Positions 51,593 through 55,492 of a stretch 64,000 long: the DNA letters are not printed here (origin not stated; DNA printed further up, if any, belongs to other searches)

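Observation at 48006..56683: Bacterial-type AddB-like/AddA-like helicase-nuclease operon in an archaeal chromosome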

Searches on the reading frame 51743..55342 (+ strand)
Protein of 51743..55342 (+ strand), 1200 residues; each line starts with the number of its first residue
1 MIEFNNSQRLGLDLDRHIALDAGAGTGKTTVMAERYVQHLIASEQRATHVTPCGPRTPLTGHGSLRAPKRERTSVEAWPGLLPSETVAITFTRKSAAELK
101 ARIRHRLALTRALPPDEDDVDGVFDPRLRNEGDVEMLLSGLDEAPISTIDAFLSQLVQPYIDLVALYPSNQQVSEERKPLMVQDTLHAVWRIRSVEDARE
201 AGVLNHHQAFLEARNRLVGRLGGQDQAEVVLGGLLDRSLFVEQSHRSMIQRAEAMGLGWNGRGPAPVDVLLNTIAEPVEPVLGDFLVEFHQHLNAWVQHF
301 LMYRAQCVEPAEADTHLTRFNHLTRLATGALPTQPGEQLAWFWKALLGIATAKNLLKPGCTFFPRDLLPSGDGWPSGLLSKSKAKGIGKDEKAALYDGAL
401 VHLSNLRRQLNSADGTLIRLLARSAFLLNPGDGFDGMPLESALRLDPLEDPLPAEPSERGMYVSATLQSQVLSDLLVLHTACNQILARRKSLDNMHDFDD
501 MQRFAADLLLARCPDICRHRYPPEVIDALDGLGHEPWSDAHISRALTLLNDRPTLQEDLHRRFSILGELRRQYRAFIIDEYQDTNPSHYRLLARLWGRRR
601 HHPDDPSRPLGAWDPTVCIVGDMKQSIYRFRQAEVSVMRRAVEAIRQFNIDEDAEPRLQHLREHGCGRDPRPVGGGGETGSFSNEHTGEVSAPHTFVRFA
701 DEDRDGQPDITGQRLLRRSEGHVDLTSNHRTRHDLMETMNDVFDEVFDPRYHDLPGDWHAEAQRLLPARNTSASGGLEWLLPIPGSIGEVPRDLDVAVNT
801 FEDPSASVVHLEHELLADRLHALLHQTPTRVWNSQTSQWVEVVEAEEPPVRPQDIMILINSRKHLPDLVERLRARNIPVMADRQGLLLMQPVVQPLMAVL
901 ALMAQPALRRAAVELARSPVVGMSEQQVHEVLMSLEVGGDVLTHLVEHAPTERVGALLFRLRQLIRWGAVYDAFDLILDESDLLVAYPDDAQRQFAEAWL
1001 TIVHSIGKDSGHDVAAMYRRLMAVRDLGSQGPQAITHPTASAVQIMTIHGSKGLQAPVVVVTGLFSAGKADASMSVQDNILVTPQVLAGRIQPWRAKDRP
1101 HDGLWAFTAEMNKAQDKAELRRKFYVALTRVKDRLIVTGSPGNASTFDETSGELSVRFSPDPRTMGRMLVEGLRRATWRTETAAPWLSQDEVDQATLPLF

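Call 70: search_protein_representatives(protein=window:51743-55342:+)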
Query: 1200 residues. Proteins with E-value up to 0.001 (for the whole library): 19609; up to 1e-10: 5458; up to 1e-30: 61. The best 150 are listed.
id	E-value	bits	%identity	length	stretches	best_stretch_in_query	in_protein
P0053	0.0e+00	1389.0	55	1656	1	1-1191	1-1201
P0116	0.0e+00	1167.9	47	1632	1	1-1198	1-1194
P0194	0.0e+00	1147.5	48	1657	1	1-1189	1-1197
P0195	0.0e+00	1116.7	46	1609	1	2-1188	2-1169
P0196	5.7e-294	994.8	45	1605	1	1-1183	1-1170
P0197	2.5e-271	919.9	42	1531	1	1-1173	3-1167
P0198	3.6e-260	882.9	40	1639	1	3-1191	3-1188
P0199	2.9e-240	817.0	40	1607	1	3-1189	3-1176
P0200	2.3e-239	814.0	44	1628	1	4-1170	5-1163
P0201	5.9e-233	792.8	41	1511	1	1-1173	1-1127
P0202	1.1e-216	738.9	40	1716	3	3-563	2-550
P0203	1.0e-215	735.7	39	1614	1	4-1189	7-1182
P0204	2.1e-184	632.0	37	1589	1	3-1181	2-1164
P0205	4.0e-184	631.1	37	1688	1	4-1191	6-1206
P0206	2.7e-178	611.7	34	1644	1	3-1198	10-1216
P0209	4.1e-152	525.0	33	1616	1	4-1191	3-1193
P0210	4.3e-148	511.7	36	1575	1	2-1177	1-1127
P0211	1.0e-121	424.4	37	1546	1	20-1187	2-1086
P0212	9.3e-117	407.9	36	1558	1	5-1176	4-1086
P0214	1.5e-113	397.3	35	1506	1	4-1173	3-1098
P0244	2.2e-33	131.8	74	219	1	1111-1200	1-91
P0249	2.8e-32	128.1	33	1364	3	719-1144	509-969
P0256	4.3e-30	120.9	36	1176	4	847-1150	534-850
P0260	9.9e-30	119.7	30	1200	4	698-1142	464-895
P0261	1.1e-29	119.5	31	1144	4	720-1144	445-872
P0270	7.0e-27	110.2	36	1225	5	719-932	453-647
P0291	1.0e-24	103.1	32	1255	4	806-1143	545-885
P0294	2.7e-24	101.7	32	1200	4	812-1154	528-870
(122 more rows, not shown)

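Call 72: list_cluster_members(proteins=[P0206, P0209, P0210, P0211, P0212, P0214, P0249, P0256, P0260, P0261])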
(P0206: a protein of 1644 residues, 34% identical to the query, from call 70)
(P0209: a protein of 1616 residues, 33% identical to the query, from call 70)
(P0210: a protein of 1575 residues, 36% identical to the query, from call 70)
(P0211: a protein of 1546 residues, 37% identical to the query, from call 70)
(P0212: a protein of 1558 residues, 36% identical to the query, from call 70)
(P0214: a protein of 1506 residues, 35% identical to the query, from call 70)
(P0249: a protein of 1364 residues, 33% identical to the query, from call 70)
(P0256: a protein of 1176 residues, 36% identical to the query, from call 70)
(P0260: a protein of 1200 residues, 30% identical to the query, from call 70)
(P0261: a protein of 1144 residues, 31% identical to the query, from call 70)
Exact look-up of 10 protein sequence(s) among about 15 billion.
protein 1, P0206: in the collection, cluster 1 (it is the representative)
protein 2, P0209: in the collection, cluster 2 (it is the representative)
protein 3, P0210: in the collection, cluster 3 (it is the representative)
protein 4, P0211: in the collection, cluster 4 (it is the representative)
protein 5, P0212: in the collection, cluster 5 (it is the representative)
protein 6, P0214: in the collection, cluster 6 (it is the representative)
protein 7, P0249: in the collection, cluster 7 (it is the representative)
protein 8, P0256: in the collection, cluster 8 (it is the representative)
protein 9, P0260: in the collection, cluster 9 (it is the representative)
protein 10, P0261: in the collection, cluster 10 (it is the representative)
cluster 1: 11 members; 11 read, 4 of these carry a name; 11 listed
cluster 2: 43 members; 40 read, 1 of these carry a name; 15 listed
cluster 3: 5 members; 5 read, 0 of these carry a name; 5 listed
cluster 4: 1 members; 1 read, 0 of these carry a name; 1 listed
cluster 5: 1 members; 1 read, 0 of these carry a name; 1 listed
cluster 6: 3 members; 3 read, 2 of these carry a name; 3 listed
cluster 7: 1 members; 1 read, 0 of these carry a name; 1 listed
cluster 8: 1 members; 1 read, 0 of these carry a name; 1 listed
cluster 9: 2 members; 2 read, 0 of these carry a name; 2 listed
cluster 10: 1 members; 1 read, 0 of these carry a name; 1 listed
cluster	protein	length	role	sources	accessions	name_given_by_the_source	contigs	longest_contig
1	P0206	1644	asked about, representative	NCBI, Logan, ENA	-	-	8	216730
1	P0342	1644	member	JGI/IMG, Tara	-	strand:+ start:10392 stop:15326 length:4935 start_codon:yes stop_codon:yes ...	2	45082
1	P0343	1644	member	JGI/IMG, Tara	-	strand:- start:29130 stop:34064 length:4935 start_codon:yes stop_codon:yes ...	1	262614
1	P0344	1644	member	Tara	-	strand:- start:1498 stop:6432 length:4935 start_codon:yes stop_codon:yes ...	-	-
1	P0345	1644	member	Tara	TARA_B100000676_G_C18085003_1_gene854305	strand:+ start:243 stop:5177 length:4935 start_codon:yes stop_codon:yes gene_type:complete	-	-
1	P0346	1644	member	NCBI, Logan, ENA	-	-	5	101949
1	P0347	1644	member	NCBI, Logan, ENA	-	-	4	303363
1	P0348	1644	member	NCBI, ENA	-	-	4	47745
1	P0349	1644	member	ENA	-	-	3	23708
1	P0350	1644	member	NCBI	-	-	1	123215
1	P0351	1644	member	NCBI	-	-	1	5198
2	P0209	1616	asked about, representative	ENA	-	-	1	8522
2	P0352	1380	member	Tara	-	strand:+ start:2 stop:4144 length:4143 start_codon:yes stop_codon:yes gene_type:complete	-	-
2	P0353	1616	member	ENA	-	-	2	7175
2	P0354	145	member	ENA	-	-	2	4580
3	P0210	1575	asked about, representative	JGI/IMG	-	-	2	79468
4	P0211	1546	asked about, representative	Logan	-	-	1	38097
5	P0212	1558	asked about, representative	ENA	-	-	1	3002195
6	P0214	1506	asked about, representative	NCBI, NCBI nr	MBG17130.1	MAG: hypothetical protein CMB77_02075 [Euryarchaeota archaeon] | hypothetical protein [Euryarchaeota archaeon]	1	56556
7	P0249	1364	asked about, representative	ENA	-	-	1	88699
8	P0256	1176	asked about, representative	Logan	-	-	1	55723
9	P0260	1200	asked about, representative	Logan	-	-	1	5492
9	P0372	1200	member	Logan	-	-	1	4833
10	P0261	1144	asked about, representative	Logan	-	-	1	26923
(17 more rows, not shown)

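Call 73: find_encoding_contigs(protein=P0212, flank=10000, max_places=2)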
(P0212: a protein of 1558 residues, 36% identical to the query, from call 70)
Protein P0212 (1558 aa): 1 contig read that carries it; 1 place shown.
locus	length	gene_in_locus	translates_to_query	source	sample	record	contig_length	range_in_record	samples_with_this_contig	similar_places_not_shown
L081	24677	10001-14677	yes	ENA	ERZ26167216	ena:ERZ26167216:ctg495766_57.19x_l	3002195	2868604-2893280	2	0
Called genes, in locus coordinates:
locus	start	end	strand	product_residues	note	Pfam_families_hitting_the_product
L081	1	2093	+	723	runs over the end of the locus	PF02361:CbiQ, PF00005:ABC_tran, PF02463:SMC_N (faint), PF03193:RsgA_GTPase (faint), PF13191:AAA_16 (faint), PF13401:AAA_22 (faint), PF13476:AAA_23 (faint), PF13304:AAA_21, +2 more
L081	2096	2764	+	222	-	-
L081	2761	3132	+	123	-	PF01981:PTH2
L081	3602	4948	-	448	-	PF01595:CNNM, PF03471:CorC_HlyC (faint), PF00571:CBS (faint)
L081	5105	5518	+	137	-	PF00571:CBS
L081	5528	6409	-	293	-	-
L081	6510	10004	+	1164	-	PF12705:PDDEXK_1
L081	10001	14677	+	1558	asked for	PF13245:AAA_19 (faint), PF00580:UvrD-helicase (weak), PF12705:PDDEXK_1 (faint), PF00580:UvrD-helicase, PF13361:UvrD_C, PF13538:UvrD_C_2 (faint)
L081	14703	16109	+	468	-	PF01546:Peptidase_M20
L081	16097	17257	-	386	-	PF02517:Rce1-like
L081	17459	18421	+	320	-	-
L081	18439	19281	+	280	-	PF02666:PS_Dcarbxylase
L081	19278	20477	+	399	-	PF04055:Radical_SAM (faint)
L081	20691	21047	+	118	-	PF09685:MamF_MmsF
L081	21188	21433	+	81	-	-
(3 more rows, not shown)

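Call 74: find_encoding_contigs(protein=P0249, flank=10000, max_places=2)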
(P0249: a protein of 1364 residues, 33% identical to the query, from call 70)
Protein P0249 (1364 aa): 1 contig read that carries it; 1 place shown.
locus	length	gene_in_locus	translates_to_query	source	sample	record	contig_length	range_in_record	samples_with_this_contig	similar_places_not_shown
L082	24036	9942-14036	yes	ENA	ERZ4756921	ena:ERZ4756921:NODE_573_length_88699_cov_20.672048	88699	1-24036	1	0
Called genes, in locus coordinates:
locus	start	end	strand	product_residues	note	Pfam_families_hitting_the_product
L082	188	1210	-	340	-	PF03781:FGE-sulfatase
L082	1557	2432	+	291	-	PF12679:ABC2_membrane_2, PF12698:ABC2_membrane_3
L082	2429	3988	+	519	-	PF09822:ABC_transp_aux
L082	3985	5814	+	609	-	PF14238:DUF4340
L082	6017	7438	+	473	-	PF00342:PGI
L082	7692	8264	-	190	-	-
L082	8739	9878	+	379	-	PF13439:Glyco_transf_4, PF13579:Glyco_trans_4_4, PF20706:GT4-conflict, PF00534:Glycos_transf_1, PF13692:Glyco_trans_1_4, PF13524:Glyco_trans_1_2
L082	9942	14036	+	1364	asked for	PF00580:UvrD-helicase, PF13245:AAA_19, PF00580:UvrD-helicase, PF13361:UvrD_C, PF13538:UvrD_C_2 (faint), PF12705:PDDEXK_1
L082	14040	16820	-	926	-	PF00403:HMA, PF00122:E1-E2_ATPase, PF00702:Hydrolase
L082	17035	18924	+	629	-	-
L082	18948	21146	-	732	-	PF09992:NAGPA, PF25275:Golvesin_C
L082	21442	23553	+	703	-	PF00069:Pkinase, PF07714:PK_Tyr_Ser-Thr, PF00069:Pkinase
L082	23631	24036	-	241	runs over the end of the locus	PF04298:Zn_peptidase_2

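Call 76: search_protein_families(library=ncbifam, alignment_id=A6, max_evalue=1e-10)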
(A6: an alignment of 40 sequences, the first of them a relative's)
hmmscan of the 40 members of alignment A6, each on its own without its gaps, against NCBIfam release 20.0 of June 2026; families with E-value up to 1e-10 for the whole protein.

A. member 1, P0249 (1364 aa): 14 families
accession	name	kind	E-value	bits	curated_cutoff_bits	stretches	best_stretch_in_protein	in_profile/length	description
TIGR02785.1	addA_Gpos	equivalog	7e-83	279.2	707.65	3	513-978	460-892/1234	helicase-exonuclease AddAB subunit AddA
TIGR02784.1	addA_alphas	equivalog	3.6e-79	267.4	860.75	2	642-1066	575-967/1138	double-strand break repair helicase AddA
TIGR00609.1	recB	equivalog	1.4e-61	208.9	696.05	3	374-477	334-432/1175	exodeoxyribonuclease V subunit beta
TIGR01073.1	pcrA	equivalog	2.1e-49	168.6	911.2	2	369-468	169-259/725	DNA helicase PcrA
TIGR01075.1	uvrD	equivalog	6.3e-47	160.3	1144.45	2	374-471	173-261/715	DNA helicase II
NF008743.0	PRK11773.1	equivalog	8e-47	160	965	2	374-468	178-263/720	DNA helicase II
NF010485.0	PRK13909.1-2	equivalog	1.4e-45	155.9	650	2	18-193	3-181/909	RecB-like helicase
TIGR01074.1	rep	equivalog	4.1e-38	131.1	951.45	1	371-466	168-254/668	DNA helicase Rep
NF008128.0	PRK10876.1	equivalog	2.6e-32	111.5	1697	1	371-476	338-437/1181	exodeoxyribonuclease V subunit beta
NF010487.0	PRK13909.1-4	equivalog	1.1e-30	106.6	759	0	381-469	296-387/924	RecB-like helicase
NF008172.0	PRK10919.1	equivalog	1.3e-29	103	1168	1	370-465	168-254/673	DNA helicase Rep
NF008276.0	PRK11054.1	equivalog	7.1e-25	87.6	543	0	7-85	197-266/684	DNA helicase IV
NF010484.0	PRK13909.1-1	equivalog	2.3e-17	62.1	1074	0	20-84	7-60/945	RecB-like helicase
NF010486.0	PRK13909.1-3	equivalog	4e-14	51.6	1109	0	402-469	323-390/921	RecB-like helicase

B. families by the number of members that match (of 40 scanned): 14 families
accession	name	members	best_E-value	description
TIGR02784.1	addA_alphas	40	2.4e-164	double-strand break repair helicase AddA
TIGR02785.1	addA_Gpos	40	1.7e-126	helicase-exonuclease AddAB subunit AddA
TIGR00609.1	recB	40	3.1e-89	exodeoxyribonuclease V subunit beta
TIGR01073.1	pcrA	40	3.1e-80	DNA helicase PcrA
NF008743.0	PRK11773.1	40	3e-72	DNA helicase II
NF010485.0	PRK13909.1-2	40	2.2e-71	RecB-like helicase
TIGR01075.1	uvrD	40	8.8e-71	DNA helicase II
TIGR01074.1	rep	40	4.6e-60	DNA helicase Rep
NF010487.0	PRK13909.1-4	40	4.1e-54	RecB-like helicase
NF008128.0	PRK10876.1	40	2.3e-50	exodeoxyribonuclease V subunit beta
NF008172.0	PRK10919.1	40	8.9e-46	DNA helicase Rep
NF008276.0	PRK11054.1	40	1.2e-37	DNA helicase IV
NF010484.0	PRK13909.1-1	38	1.8e-34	RecB-like helicase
NF010486.0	PRK13909.1-3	38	1.7e-32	RecB-like helicase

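Call 78: find_encoding_contigs(protein=P0270, flank=8000, max_places=2)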
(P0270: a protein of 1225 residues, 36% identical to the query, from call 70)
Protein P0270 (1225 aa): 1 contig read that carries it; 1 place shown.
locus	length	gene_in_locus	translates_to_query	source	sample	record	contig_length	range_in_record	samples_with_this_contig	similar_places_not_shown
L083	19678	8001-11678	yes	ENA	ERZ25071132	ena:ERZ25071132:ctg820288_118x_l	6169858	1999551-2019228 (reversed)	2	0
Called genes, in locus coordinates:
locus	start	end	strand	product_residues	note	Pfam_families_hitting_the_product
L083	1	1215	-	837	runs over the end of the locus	-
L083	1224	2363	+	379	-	PF09587:PGA_cap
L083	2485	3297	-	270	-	PF13482:RNase_H_2 (weak)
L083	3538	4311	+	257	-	PF00005:ABC_tran, PF13304:AAA_21 (faint), PF12399:BCA_ABC_TP_C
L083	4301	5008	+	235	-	PF00005:ABC_tran, PF13304:AAA_21 (faint), PF12399:BCA_ABC_TP_C (weak)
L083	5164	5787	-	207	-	PF01323:DSBA, PF13462:Thioredoxin_4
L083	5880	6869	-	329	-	PF01408:GFO_IDH_MocA, PF22725:GFO_IDH_MocA_C3, PF02894:GFO_IDH_MocA_C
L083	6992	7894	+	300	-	PF01790:LGT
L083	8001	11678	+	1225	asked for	PF00580:UvrD-helicase, PF01443:Viral_helicase1 (faint), PF13245:AAA_19, PF13361:UvrD_C, PF13538:UvrD_C_2 (faint), PF12705:PDDEXK_1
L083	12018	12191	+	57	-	-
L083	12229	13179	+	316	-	PF01262:AlaDh_PNT_C (weak), PF00107:ADH_zinc_N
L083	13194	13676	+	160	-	PF07355:GRDB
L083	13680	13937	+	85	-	-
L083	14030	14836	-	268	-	PF00899:ThiF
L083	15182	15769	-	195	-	-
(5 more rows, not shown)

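Call 79: find_encoding_contigs(protein=P0291, flank=8000, max_places=2)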
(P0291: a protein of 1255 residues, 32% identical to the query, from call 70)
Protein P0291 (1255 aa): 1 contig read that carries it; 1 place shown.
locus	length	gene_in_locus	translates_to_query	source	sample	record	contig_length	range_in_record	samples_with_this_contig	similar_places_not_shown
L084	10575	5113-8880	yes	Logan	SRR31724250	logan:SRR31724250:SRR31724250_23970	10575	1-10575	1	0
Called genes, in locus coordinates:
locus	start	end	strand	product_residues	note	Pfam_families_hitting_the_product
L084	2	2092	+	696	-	?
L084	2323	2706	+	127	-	PF13801:Metal_resist, PF07813:LTXXQ (weak)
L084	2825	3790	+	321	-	PF02517:Rce1-like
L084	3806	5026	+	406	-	PF13174:TPR_6 (faint), PF13432:TPR_16 (faint), PF07719:TPR_2 (faint), PF13176:TPR_7 (faint), PF13181:TPR_8 (faint), PF13428:TPR_14 (faint), PF14559:TPR_19 (faint), PF13424:TPR_12, +2 more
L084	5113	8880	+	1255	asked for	PF00580:UvrD-helicase, PF13245:AAA_19, PF13361:UvrD_C, PF13538:UvrD_C_2 (faint), PF12705:PDDEXK_1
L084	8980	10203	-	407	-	PF00149:Metallophos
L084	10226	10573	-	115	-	?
